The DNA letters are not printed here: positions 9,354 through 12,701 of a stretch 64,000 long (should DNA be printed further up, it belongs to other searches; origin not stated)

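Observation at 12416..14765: Type III mod gene split by a G8 homopolymer: candidate phase-variable (phasevarion-type) methyltransferase currently in the OFF frame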

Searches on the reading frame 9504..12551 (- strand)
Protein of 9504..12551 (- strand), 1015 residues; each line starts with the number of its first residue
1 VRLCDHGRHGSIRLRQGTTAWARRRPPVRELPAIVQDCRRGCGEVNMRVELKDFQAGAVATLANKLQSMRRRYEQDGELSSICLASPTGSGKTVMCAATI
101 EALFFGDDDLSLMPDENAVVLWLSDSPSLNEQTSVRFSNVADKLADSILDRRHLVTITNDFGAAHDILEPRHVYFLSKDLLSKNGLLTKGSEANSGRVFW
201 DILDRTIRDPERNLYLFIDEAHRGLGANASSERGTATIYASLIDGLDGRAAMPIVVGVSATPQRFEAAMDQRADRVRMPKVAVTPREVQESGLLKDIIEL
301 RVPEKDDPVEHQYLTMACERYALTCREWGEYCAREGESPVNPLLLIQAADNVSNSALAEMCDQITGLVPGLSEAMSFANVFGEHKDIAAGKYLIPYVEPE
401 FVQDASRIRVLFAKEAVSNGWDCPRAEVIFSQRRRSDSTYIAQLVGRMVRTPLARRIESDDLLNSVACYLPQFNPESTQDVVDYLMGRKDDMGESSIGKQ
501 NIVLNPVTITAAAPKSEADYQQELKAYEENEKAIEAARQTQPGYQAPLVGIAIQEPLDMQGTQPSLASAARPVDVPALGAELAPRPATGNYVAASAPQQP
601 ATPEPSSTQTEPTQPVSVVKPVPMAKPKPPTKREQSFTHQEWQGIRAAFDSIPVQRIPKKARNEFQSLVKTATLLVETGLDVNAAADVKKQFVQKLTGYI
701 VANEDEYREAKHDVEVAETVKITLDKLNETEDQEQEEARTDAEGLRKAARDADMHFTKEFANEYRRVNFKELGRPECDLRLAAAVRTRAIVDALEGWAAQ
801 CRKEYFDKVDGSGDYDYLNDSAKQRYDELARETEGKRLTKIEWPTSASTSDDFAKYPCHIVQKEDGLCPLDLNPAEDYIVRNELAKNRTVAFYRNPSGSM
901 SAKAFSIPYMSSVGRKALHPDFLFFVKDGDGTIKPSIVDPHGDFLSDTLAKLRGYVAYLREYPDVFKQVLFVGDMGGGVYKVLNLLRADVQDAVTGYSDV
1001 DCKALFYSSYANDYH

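Call 5: search_protein_families(library=pfam, proteins=[window:9504-12551:-])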
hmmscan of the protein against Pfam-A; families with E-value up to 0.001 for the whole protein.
window:9504-12551:- (1015 aa): 1 family
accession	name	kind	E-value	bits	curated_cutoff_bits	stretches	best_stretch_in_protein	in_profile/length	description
PF04851.21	ResIII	-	5.4e-11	43.1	22.5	1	49-264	2-164/164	Type III restriction enzyme, res subunit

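Call 28: search_protein_families(library=padloc, proteins=[window:9504-12413:-])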
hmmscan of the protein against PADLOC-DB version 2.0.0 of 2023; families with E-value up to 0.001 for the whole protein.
window:9504-12413:- (969 aa): 2 families
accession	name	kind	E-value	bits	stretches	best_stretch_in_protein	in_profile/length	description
PDLC03653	REase_III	-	4.3e-12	43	1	358-453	422-510/883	Type III restriction enzyme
PDLC03650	REase_III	-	1.5e-09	34.9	1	359-439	375-455/898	Type III restriction enzyme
